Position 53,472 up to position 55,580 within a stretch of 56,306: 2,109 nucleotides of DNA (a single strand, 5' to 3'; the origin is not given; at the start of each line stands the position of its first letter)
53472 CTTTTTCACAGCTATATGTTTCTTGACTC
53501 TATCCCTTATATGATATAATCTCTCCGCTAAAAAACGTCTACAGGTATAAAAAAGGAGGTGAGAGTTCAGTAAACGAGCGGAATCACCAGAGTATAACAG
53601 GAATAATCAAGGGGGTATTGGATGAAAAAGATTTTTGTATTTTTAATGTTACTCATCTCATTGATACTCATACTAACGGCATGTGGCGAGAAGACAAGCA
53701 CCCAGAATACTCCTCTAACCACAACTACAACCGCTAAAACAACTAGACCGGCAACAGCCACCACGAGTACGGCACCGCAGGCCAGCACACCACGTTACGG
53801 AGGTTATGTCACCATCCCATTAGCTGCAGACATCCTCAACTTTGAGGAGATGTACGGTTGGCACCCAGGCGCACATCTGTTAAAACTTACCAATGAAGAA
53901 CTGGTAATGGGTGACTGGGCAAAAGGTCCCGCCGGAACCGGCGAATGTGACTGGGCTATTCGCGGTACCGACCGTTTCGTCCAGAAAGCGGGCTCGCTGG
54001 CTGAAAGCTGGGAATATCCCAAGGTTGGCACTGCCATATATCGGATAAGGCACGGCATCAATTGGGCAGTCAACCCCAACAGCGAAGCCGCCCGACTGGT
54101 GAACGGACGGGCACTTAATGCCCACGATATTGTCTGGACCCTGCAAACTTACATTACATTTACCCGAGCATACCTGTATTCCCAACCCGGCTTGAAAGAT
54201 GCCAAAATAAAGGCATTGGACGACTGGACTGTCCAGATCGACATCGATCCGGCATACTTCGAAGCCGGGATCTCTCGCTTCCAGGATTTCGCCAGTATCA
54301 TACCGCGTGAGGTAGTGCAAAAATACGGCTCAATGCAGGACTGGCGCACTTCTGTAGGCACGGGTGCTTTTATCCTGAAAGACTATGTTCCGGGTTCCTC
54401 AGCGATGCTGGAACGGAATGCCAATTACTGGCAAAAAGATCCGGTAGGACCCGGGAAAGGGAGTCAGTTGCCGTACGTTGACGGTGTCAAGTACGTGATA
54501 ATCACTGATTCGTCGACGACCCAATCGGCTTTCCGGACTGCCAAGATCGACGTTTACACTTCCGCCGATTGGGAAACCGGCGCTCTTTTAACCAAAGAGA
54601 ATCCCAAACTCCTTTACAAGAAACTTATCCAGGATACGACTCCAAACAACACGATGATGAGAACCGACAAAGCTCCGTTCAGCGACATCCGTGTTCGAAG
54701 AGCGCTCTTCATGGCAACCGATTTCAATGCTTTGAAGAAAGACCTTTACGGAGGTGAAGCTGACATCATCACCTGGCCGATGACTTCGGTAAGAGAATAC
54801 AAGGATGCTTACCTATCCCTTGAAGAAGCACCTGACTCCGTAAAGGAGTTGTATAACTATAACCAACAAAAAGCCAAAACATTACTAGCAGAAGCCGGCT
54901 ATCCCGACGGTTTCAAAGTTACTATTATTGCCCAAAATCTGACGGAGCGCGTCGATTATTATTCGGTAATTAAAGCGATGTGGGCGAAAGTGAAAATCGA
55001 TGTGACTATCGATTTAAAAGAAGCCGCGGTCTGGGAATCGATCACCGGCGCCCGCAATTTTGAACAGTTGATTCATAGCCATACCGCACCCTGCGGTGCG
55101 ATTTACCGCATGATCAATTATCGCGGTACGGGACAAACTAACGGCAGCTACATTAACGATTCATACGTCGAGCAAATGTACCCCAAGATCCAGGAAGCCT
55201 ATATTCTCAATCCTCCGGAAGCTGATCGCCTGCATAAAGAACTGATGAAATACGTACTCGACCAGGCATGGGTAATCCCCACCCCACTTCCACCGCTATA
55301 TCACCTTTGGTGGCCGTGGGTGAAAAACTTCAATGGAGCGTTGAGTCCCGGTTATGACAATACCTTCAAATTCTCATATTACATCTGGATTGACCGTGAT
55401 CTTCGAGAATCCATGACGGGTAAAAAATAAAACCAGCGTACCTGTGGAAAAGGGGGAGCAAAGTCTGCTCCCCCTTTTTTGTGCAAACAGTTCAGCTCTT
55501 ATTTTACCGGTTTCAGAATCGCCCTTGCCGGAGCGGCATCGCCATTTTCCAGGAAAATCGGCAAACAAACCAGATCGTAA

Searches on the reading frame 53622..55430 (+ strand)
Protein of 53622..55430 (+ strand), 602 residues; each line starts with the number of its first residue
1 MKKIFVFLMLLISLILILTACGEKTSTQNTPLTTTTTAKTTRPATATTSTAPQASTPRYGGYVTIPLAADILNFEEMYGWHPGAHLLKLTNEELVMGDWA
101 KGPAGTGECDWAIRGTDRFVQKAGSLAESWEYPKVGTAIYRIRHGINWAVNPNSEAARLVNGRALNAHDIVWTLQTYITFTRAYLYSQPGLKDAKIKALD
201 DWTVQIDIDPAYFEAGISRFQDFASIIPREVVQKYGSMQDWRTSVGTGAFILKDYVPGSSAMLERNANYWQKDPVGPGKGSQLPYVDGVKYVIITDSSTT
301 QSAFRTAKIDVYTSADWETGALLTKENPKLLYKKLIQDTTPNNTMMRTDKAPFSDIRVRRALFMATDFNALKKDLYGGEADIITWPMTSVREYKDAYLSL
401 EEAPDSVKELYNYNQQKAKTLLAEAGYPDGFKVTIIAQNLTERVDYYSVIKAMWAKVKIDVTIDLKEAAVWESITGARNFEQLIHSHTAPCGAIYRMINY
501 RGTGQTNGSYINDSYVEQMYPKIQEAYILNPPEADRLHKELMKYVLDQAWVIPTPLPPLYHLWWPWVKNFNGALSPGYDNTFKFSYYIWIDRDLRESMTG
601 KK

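Call 65: find_encoding_contigs(protein=window:53622-55430:+, flank=10000, max_places=4)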
Protein window:53622-55430:+ (602 aa): 1 contig read that carries it; 1 place shown.
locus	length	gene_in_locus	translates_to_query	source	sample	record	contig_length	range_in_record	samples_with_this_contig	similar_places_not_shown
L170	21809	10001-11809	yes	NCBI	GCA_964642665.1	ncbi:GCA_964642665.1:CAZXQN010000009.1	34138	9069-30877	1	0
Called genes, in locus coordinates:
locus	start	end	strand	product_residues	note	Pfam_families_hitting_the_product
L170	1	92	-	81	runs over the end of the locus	-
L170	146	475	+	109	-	PF08821:CGGC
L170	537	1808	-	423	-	PF01208:URO-D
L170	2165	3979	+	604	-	PF00496:SBP_bac_5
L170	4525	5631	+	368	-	PF01554:MatE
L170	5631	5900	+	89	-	-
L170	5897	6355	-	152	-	PF00903:Glyoxalase (weak), PF13669:Glyoxalase_4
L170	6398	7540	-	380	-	PF00248:Aldo_ket_red, PF13183:Fer4_8 (weak), PF13187:Fer4_9, PF13534:Fer4_17 (weak)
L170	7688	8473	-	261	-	PF05116:S6PP (faint), PF08282:Hydrolase_3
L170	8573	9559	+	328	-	PF02558:ApbA, PF08546:ApbA_C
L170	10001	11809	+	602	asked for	PF00496:SBP_bac_5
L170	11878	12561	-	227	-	PF04199:Cyclase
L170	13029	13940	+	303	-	PF02515:CoA_transf_3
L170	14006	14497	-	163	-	PF13686:DrsE_2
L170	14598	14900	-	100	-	PF00037:Fer4 (faint), PF13237:Fer4_10 (weak), PF12838:Fer4_7 (weak), PF13187:Fer4_9 (weak)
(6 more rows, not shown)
